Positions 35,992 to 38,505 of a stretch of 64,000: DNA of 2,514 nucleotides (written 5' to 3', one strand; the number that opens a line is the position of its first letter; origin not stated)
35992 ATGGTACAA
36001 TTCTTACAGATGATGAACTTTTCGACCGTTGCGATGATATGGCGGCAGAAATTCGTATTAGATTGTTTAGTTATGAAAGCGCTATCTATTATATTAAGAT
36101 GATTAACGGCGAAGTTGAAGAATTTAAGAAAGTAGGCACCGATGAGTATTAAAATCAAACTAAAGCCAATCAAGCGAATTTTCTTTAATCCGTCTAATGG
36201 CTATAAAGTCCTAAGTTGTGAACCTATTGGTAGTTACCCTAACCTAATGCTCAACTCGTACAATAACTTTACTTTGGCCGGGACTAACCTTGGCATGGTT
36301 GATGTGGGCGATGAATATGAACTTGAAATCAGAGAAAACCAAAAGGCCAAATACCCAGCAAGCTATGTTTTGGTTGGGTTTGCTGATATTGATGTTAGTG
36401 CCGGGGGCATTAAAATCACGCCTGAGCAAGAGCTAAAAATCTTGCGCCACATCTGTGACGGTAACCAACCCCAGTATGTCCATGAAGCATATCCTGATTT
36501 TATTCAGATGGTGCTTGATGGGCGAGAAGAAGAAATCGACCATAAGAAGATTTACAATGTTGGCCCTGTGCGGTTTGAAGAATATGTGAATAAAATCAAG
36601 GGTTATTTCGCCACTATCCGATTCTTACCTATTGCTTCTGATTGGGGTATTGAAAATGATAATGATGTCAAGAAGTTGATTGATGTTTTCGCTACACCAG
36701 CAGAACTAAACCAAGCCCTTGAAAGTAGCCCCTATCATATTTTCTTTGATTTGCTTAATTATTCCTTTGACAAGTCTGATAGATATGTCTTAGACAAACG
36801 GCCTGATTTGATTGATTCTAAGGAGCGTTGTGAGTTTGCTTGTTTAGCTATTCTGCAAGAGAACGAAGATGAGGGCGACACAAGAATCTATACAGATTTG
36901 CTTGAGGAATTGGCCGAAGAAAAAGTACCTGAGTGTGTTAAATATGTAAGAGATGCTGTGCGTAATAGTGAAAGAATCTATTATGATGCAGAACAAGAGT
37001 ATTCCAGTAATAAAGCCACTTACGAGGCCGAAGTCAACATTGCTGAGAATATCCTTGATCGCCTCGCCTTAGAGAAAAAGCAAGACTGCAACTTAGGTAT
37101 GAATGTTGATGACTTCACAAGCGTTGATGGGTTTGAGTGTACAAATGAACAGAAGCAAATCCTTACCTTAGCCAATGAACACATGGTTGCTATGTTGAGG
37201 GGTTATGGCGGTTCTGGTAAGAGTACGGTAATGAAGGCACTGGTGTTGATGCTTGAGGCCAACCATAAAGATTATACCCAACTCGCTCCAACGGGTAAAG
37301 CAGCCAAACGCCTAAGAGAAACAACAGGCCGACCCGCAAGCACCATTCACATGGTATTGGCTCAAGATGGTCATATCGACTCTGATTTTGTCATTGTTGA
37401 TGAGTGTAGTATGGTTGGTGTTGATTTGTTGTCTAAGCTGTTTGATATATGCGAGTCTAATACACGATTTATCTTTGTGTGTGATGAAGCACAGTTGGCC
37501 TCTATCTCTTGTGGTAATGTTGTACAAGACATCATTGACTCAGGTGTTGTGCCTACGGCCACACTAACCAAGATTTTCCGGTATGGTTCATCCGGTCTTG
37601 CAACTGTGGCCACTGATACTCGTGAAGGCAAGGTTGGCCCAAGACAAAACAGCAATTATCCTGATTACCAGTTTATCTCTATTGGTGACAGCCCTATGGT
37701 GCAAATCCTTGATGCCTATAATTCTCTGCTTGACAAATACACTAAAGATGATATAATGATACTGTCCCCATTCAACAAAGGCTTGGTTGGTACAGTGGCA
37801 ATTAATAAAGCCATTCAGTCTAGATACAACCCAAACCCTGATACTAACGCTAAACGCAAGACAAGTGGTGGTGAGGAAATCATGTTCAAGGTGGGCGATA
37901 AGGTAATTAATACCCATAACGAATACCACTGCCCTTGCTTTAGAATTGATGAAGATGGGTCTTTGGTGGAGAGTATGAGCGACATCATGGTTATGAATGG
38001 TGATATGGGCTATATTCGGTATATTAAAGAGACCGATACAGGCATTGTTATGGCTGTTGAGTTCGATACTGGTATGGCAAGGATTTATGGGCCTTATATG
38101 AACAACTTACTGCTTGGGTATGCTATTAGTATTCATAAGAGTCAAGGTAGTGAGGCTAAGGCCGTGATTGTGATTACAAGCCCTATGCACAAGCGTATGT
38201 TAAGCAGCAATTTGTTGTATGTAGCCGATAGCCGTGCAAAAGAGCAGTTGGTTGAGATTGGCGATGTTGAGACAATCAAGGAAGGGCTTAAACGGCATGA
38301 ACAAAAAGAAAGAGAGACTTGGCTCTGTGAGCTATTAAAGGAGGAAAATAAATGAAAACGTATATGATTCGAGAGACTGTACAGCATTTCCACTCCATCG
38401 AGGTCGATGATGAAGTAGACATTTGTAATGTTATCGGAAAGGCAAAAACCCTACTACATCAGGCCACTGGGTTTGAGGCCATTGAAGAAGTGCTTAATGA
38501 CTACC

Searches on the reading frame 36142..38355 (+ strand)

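Call 10: search_protein_families(library=pfam, proteins=[window:36142-38355:+], max_evalue=0.001)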
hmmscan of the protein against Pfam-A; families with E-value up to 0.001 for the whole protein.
window:36142-38355:+ (737 aa): 7 families
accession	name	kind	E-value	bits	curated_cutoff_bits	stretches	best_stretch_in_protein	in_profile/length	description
PF13604.12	AAA_30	-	7.7e-35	120.8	27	1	334-513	3-187/191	AAA domain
PF13245.12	AAA_19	-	3.3e-23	82.8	25.1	1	337-455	1-132/134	AAA domain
PF13538.12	UvrD_C_2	-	3.4e-13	49.7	27.4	1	659-704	2-50/52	UvrD-like helicase C-terminal domain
PF18335.7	SH3_13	-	9.1e-12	45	41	1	554-639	1-63/65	ATP-dependent RecD-like DNA helicase SH3 domain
PF01443.25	Viral_helicase1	-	7.2e-10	39.5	21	1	353-453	4-98/228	Viral superfamily 1 RNA helicase core domain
PF25199.1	nSTAND_NTPase5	-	6.7e-05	23.2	34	1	347-446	41-131/145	Novel STAND NTPase 5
PF05970.20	PIF1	-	0.00066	19.8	25.9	0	334-393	3-68/223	PIF1-like helicase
